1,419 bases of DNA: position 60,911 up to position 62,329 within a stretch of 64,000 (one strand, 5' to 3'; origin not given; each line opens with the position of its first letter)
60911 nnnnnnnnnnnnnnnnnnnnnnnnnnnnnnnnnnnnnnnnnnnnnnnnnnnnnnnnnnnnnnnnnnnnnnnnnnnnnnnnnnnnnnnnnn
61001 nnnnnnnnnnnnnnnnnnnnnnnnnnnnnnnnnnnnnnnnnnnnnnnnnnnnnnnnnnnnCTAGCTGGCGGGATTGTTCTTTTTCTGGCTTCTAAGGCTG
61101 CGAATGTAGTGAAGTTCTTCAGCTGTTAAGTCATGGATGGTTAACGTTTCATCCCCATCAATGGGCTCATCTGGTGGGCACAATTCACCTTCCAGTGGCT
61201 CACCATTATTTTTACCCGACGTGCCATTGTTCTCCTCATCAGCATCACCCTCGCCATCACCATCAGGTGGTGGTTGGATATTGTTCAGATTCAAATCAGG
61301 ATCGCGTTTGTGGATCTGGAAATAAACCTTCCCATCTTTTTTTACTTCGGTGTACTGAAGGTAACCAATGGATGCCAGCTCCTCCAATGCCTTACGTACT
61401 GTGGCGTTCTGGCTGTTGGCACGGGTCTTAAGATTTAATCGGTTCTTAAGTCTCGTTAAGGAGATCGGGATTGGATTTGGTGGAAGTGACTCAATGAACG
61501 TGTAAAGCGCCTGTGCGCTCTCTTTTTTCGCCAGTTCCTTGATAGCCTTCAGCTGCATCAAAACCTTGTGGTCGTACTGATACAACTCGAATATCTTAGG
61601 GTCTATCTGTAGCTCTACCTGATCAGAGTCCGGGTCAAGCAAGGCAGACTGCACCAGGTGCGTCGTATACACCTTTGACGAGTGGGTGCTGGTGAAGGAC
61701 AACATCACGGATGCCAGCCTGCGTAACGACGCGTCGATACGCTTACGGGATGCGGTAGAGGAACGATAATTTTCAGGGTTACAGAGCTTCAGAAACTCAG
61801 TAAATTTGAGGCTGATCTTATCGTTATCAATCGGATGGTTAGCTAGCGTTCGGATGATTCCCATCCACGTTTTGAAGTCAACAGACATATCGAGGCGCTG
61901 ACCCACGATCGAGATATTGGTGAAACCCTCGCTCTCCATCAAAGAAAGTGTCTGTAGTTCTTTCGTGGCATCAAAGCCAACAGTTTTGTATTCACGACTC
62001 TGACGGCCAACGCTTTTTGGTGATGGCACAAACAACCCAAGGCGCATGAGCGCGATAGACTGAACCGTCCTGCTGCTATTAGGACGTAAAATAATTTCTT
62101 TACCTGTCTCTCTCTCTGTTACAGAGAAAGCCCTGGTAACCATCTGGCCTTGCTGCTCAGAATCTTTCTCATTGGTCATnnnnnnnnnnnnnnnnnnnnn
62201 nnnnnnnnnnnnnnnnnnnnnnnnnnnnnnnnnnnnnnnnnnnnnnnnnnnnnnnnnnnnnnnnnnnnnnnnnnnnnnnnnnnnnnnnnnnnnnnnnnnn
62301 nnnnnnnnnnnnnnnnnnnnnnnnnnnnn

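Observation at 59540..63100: Replication origin: repA flanked by an unusually large bidirectional iteron field and a tandemly duplicated upstream iteron and GATC module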

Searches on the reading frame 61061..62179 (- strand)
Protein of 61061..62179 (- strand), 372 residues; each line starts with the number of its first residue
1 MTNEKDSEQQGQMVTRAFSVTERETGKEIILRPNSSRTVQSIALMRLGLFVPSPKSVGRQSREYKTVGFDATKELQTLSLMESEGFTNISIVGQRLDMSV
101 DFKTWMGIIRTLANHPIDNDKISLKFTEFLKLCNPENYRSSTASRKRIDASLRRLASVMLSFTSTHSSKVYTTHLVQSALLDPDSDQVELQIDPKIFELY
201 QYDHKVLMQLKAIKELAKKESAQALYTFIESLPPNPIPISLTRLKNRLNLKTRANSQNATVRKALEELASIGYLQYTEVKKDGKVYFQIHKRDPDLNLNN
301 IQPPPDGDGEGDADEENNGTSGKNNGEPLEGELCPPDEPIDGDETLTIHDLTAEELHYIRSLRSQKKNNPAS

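Call 5: search_protein_families(library=pfam, proteins=[window:61061-62179:-], max_evalue=0.01)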
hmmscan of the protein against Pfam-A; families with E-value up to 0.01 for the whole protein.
window:61061-62179:- (372 aa): 0 families

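Call 12: search_protein_families(library=ncbifam, proteins=[window:61061-62179:-], max_evalue=0.1)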
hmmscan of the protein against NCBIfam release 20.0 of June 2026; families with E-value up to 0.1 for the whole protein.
window:61061-62179:- (372 aa): 0 families

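Call 13: search_solved_structures(query=window:61061-62179:-, max_evalue=10, show_alignments=2)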
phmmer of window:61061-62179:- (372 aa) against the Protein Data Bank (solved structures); distinct sequences matched with E-value up to 10: 4.
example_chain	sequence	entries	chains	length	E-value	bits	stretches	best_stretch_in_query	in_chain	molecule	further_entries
8weh_A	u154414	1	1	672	0.041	16.6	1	226-285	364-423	MALE DISCOVERER 1-INTERACTING RECEPTOR-LIKE KINASE 2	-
8wef_A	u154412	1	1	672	0.082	15.6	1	227-285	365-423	MALE DISCOVERER 1-INTERACTING RECEPTOR-LIKE KINASE 2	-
8wei_A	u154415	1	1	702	0.083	15.6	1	227-285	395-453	MALE DISCOVERER 1-INTERACTING RECEPTOR-LIKE KINASE 2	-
8weg_A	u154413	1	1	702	0.095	15.4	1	227-285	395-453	MALE DISCOVERER 1-INTERACTING RECEPTOR-LIKE KINASE 2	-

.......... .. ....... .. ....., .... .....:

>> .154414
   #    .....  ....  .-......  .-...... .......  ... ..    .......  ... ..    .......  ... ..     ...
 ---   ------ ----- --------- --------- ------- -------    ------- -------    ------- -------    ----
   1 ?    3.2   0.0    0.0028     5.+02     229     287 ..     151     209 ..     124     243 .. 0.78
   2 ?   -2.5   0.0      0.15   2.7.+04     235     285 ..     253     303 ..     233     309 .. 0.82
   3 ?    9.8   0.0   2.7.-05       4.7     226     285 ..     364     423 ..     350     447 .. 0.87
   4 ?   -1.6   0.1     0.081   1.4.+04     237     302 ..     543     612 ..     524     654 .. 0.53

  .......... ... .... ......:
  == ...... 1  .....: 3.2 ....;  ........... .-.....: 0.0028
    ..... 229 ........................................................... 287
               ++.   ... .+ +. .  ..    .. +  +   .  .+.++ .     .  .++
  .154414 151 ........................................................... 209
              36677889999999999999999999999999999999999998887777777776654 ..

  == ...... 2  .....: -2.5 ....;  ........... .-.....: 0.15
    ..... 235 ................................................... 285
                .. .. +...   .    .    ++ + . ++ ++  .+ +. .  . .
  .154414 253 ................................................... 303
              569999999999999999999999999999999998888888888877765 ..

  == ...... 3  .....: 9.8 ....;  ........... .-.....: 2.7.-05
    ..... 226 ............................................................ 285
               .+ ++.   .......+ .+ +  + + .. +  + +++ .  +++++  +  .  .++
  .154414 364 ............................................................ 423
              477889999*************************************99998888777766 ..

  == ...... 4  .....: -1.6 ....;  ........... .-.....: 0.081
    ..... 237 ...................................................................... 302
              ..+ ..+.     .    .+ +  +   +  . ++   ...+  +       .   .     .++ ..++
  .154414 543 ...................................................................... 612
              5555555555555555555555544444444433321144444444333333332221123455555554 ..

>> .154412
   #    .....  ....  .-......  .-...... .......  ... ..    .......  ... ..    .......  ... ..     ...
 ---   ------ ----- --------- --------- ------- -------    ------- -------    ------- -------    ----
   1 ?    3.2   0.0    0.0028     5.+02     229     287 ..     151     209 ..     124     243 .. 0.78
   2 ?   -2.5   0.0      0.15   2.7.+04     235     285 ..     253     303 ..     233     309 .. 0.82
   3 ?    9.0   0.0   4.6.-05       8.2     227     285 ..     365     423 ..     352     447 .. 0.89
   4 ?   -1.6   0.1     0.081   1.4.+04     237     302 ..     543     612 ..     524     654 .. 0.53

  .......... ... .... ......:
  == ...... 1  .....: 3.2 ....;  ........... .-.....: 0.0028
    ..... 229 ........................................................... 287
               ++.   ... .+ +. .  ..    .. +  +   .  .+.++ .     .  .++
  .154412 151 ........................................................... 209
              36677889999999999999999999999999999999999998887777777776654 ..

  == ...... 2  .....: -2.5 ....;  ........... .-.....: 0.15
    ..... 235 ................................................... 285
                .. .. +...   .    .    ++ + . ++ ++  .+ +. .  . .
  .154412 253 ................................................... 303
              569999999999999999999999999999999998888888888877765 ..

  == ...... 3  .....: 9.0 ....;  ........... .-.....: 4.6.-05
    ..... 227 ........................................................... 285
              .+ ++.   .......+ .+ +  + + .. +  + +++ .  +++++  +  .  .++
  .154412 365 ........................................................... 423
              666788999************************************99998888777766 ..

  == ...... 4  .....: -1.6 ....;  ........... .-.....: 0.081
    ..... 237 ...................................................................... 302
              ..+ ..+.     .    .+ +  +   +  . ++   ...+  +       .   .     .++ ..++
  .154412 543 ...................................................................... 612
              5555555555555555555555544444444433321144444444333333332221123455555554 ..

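Call 15: search_dna_similar(query=window:61061-62179:-, collection=plasmids, mode=protein, max_rows=40, rows=spread)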
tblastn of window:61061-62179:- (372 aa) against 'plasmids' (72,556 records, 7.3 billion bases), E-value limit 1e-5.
The search stops at 5000 records and this limit was reached: more records match than are counted here, and every count below describes the 5000 best-scoring records only.
Records with a match: at least 5000; places in all: 6731; records where one place covers at least 80% of the query: 1233.
Best place of each record, by identity: >=99% 105; 95-99% 2; 80-90% 1126; 60-80% 1; <60% 3766.
By first word of the organism name: Escherichia 1973; Klebsiella 1358; Salmonella 632; Enterobacter 437; Citrobacter 190; Pantoea 161; Yersinia 64; Raoultella 42; Cronobacter 34; Shigella 25; and 26 more.
By predicted mobility (MOB-suite, as given by PLSDB): conjugative 3179; non-mobilizable 1378; mobilizable 443.
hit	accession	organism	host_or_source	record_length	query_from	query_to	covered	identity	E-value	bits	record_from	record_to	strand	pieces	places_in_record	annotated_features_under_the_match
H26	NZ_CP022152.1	Citrobacter freundii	water,wastewater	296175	1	372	100%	100.0%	0e+0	731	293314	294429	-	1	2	RepB family plasmid replication initiator protein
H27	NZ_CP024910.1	Enterobacter hormaechei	Canis lupus familiaris,Dermis,Bite Wound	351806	1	371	100%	85.7%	0e+0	634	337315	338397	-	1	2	repHI2: IncHI-type plasmid replication initiator protein RepHI2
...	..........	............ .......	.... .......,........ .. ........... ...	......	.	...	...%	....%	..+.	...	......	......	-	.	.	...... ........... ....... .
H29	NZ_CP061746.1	Enterobacter hormaechei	Homo sapiens,cell culture,secretion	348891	1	371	100%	85.7%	0e+0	634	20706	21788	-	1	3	repHI2: IncHI-type plasmid replication initiator protein RepHI2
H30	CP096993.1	Enterobacter hormaechei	-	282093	1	371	100%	85.7%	0e+0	634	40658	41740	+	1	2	repHI2: IncHI-type plasmid replication initiator protein RepHI2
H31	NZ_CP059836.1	Escherichia coli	swine,whole organism,liver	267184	1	371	100%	85.2%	0e+0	631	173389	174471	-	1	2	repHI2: IncHI-type plasmid replication initiator protein RepHI2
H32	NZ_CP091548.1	Salmonella enterica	Homo sapiens,stool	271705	1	371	100%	85.2%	0e+0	631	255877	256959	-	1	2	repHI2: IncHI-type plasmid replication initiator protein RepHI2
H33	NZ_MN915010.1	Escherichia coli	-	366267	1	371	100%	85.2%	0e+0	631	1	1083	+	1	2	repHI2: IncHI-type plasmid replication initiator protein RepHI2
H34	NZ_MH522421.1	Salmonella enterica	Homo sapiens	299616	1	371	100%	85.2%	0e+0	631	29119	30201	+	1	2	repHI2: IncHI-type plasmid replication initiator protein RepHI2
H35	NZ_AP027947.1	Escherichia coli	-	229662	1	371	100%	85.2%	0e+0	631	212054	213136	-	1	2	repHI2: IncHI-type plasmid replication initiator protein RepHI2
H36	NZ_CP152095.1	Pantoea agglomerans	tobacco,mixed culture,tobacco leaves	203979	14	296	76%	57.6%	6e-96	320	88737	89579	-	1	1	RepB family plasmid replication initiator protein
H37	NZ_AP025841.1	Enterobacter hormaechei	Homo sapiens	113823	14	296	76%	56.5%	1e-96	322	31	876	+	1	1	repA: replication protein RepA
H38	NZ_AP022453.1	Enterobacter kobei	-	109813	14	296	76%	56.5%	2e-96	321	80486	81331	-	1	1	repA: replication protein RepA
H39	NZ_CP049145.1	Cronobacter sakazakii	Soja milk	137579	22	296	74%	57.1%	8e-94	313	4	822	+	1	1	none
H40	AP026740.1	Escherichia coli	Homo sapiens,feces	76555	8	300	79%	50.2%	9e-86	290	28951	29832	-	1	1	replication protein RepFIB | hypothetical protein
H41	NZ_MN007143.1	Escherichia coli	Homo sapiens,fecal swab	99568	8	300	79%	50.2%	7e-85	288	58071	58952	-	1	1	RepB family plasmid replication initiator protein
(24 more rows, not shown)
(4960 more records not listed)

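Call 17: get_annotated_region(hit=H33, flank=5000)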
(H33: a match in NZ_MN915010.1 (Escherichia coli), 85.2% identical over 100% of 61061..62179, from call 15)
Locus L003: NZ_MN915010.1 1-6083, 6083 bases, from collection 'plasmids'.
description: Escherichia coli strain TJ-33 plasmid pNDM-TJ33, complete sequence
organism: Escherichia coli (NCBI taxid 562)
taxonomy: Bacteria; Pseudomonadota; Gammaproteobacteria; Enterobacterales; Enterobacteriaceae; Escherichia; Escherichia coli
host: -; source: -; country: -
typing (MOB-suite, as given by PLSDB): conjugative; replicon IncHI2A,IncI-gamma/K1,rep_cluster_1088; relaxase MOBH,MOBP; mating-pair formation MPF_I
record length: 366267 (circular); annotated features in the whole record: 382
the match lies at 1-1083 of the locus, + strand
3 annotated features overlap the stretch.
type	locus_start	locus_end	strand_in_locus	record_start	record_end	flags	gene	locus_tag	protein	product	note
CDS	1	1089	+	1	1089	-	repHI2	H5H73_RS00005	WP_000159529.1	IncHI-type plasmid replication initiator protein RepHI2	-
CDS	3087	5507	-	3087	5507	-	-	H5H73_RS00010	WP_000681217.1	Ig-like domain-containing protein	-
CDS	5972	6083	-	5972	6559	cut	-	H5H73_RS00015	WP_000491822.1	hypothetical protein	-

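Call 18: get_annotated_region(hit=H27, flank=5000)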
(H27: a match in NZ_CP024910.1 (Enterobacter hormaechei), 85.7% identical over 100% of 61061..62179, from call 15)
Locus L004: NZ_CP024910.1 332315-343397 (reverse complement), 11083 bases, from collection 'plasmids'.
description: Enterobacter hormaechei subsp. xiangfangensis strain OSUKPC4_L plasmid pOSUKPC4, complete sequence
organism: Enterobacter hormaechei (NCBI taxid 1296536)
taxonomy: Bacteria; Pseudomonadota; Gammaproteobacteria; Enterobacterales; Enterobacteriaceae; Enterobacter; Enterobacter hormaechei
host: -; source: Canis lupus familiaris,Dermis,Bite Wound; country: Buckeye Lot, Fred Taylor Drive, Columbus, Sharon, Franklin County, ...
typing (MOB-suite, as given by PLSDB): conjugative; replicon IncHI2A,rep_cluster_1088; relaxase MOBH; mating-pair formation MPF_F
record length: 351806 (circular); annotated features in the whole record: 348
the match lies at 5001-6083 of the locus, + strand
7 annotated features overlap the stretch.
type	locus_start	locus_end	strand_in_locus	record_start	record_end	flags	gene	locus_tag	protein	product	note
CDS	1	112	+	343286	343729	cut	-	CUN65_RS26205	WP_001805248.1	hypothetical protein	-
CDS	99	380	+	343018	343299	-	-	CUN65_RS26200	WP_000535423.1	hypothetical protein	-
CDS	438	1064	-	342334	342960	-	-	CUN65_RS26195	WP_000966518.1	hypothetical protein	-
CDS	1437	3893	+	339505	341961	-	-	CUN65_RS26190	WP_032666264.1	Ig-like domain-containing protein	-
CDS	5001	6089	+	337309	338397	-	repHI2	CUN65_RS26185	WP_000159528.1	IncHI-type plasmid replication initiator protein RepHI2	-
CDS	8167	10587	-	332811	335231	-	-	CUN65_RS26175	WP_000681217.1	Ig-like domain-containing protein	-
CDS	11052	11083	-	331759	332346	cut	-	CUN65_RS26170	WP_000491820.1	hypothetical protein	-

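Call 35: find_related_loci(query=window:61061-62179:-, collection=genome_contigs, flank=5000)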
Query window:61061-62179:- (372 aa) in genome_contigs; peptide patterns used: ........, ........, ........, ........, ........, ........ (x = any residue, [..] = any of these).
93 stretches matched a pattern; 7 encode a relative of the query (tblastn E <= 1e-3); 7 distinct loci.
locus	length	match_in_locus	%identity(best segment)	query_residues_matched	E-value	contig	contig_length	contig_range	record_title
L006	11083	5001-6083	86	1-371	0e+0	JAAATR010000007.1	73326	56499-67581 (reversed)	Atlantibacter hermannii strain 3608 Eh-3608_contig7, whole genome shotgun sequence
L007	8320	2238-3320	86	1-371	0e+0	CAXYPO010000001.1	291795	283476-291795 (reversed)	Enterobacter bugandensis isolate 22S01078-8 genome assembly, contig: contig_2_polish, whole genome shotgun sequence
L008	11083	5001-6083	86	1-371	0e+0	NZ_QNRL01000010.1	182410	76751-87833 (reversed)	Pseudocitrobacter faecalis strain DSM 27453 Ga0244571_110, whole genome shotgun sequence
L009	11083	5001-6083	86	1-371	0e+0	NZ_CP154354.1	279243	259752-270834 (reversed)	Enterobacter adelaidei strain ECC3473 plasmid pECC3473_01, complete sequence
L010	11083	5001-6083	86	1-371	0e+0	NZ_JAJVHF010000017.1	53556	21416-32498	Huaxiibacter chinensis strain 155047 contig00017, whole genome shotgun sequence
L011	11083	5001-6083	86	1-371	0e+0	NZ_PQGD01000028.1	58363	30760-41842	Superficieibacter electus strain BP-1 NODE_28_length_58363_cov_67.0937, whole genome shotgun sequence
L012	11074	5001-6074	86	1-368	0e+0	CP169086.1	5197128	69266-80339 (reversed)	Enterobacter hormaechei strain B17-3 chromosome, complete genome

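Call 37: find_homologous_proteins(query=window:61061-62179:-, max_evalue=0.001)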
Query window:61061-62179:- (372 aa): 277 proteins with E <= 0.001 among 4396 candidates; the best 120 are listed.
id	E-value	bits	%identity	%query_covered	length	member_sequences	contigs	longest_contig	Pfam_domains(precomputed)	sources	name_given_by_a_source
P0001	1.2e-241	819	100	100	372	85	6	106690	-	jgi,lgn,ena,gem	jgi:hypothetical protein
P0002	5.4e-220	748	94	99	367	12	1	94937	-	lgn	-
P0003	9.5e-198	675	85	100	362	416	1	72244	-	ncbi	-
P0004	1.2e-148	513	100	63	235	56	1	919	-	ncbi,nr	ncbi:TPA: replication protein RepA, partial [Klebsiella pneumoniae]|nr:replication protein RepA [Kle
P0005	6.5e-102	360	60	76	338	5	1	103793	PF01051.28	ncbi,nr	ncbi:RepB family plasmid replication initiator protein [Morganella morganii]|nr:RepB family plasmid 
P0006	2.3e-101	358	61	75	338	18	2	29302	PF01051.28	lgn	-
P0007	2.3e-100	355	58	77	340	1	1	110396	PF01051.28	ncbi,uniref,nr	ncbi:replication protein RepA [Xenorhabdus sp. KJ12.1]|uniref:RepB family plasmid replication initia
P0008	3.7e-100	354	59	75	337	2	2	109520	PF01051.28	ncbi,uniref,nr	ncbi:replication protein RepA [Xenorhabdus sp. GDc328]|uniref:RepB family plasmid replication initia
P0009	2.2e-99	351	59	76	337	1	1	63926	PF01051.28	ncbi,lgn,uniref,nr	ncbi:replication protein RepA [Xenorhabdus khoisanae]|uniref:Replication protein RepA n=1 Tax=Xenorh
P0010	2.4e-99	351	60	75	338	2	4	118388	PF01051.28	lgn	-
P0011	1.6e-98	349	88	51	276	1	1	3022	-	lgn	-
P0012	6.8e-98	346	58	79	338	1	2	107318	PF01051.28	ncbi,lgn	ncbi:RepB family plasmid replication initiator protein [Providencia rettgeri]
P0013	1.6e-97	345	58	76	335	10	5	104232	PF01051.28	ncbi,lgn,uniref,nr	ncbi:RepB family plasmid replication initiator protein [Xenorhabdus bovienii]|uniref:RepB family pla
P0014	2.4e-97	345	59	77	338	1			PF01051.28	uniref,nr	uniref:RepFIB replication protein A n=1 Tax=Pectobacterium carotovorum TaxID=554 RepID=A0A0K0MQ11_PE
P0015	2.6e-97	345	59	75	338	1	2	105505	PF01051.28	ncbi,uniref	ncbi:RepB family plasmid replication initiator protein [Moellerella wisconsensis]|uniref:RepB family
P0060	6.0e-91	324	51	87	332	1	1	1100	PF01051.28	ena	-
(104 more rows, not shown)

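Call 38: search_dna_similar(query=window:61061-62179:-, collection=phages, mode=protein, max_rows=25, rows=spread)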
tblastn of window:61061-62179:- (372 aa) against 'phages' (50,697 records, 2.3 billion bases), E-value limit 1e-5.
Records with a match: 35; places in all: 35; records where one place covers at least 80% of the query: 0.
Best place of each record, by identity: <60% 35.
By first word of the organism name: Escherichia 19; Klebsiella 6; Salmonella 5; Enterobacteria 3; Cronobacter 1; Punavirus 1.
By host as written in the record: Escherichia coli 9; - 7; Salmonella enterica subsp. enterica serovar Typhimurium strain LT2 2; Escherichia sp. STEC O157 2; Salmonella enterica subsp. enterica serovar Indiana J46 2; Klebsiella pneumoniae strain 4011 1; Klebsiella pneumoniae strain 9362 1; Klebsiella pneumoniae 4727 1; and 10 more.
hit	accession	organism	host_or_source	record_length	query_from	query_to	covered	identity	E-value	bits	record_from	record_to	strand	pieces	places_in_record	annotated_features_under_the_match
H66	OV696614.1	Escherichia phage Cyrano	-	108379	14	296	76%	56.5%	4e-97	322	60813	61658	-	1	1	RepA Replication initiation protein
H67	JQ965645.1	Salmonella phage SSU5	Salmonella enterica subsp. enterica ...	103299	14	296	76%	56.5%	5e-97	321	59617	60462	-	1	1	putative replication protein RepA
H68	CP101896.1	Klebsiella phage GArcari-2022b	Klebsiella pneumoniae strain 4011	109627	31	298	72%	46.8%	1e-71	248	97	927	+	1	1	record has no annotation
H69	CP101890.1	Klebsiella phage GArcari-2022a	Klebsiella pneumoniae strain 9362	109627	31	298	72%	46.8%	1e-71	248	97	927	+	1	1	record has no annotation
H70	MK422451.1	Klebsiella phage ST13-OXA48phi12.3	Klebsiella pneumoniae ST13-OXA48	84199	31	298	72%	46.8%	2e-71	248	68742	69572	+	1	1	RepB family protein replication initiation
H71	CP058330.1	Klebsiella phage vB_Kpn_1825-KPC53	Klebsiella pneumoniae subsp. pneumoniae ...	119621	31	298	72%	46.8%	2e-71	248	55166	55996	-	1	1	record has no annotation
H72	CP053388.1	Escherichia phage CMS-2020a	Escherichia coli strain SCU-107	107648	31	298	72%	45.3%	1e-68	239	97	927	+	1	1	record has no annotation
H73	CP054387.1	Escherichia phage CMS-2020a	Escherichia coli strain SCU-175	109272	31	298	72%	45.3%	1e-68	239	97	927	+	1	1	record has no annotation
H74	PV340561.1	Escherichia phage PhiR41_1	Escherichia coli str. K-12 substr. ...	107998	31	298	72%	45.3%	2e-68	239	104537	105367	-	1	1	DNA replication protein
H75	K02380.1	Escherichia phage P1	Escherichia coli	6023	31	298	72%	42.0%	4e-61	218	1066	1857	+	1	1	repA: RepA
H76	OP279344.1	Escherichia phage P1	Escherichia coli strain MG1655 Z1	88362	31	298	72%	42.0%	4e-61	218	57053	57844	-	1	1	repA: RepA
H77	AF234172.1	Escherichia phage P1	-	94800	31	298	72%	42.0%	4e-61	218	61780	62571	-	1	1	100 pct identical (0 gaps) to region of repA and par genes of P1 ... | 99 pct identical (10 gaps) to fragment of P1 sequence deposited as ... | 99 pct identical (4 gaps) to repA region of P1 in P1 based vector ... | repA: RepA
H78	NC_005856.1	Escherichia phage P1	Escherichia coli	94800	31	298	72%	42.0%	4e-61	218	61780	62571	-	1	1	100 pct identical (0 gaps) to region of repA and par genes of P1 ... | 99 pct identical (10 gaps) to fragment of P1 sequence deposited as ... | 99 pct identical (4 gaps) to repA region of P1 in P1 based vector ... | repA: replication helicase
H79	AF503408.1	Enterobacteria phage P7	-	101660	31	298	72%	42.0%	5e-61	218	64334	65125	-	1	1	repA: RepA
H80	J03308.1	Enterobacteria phage P7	-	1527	31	298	72%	42.0%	3e-64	217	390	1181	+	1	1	RepA protein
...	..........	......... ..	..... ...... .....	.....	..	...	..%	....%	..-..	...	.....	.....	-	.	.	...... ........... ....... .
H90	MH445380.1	Escherichia phage P1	Escherichia coli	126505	25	294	73%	41.0%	1e-56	205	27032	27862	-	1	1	RepFIB replication protein A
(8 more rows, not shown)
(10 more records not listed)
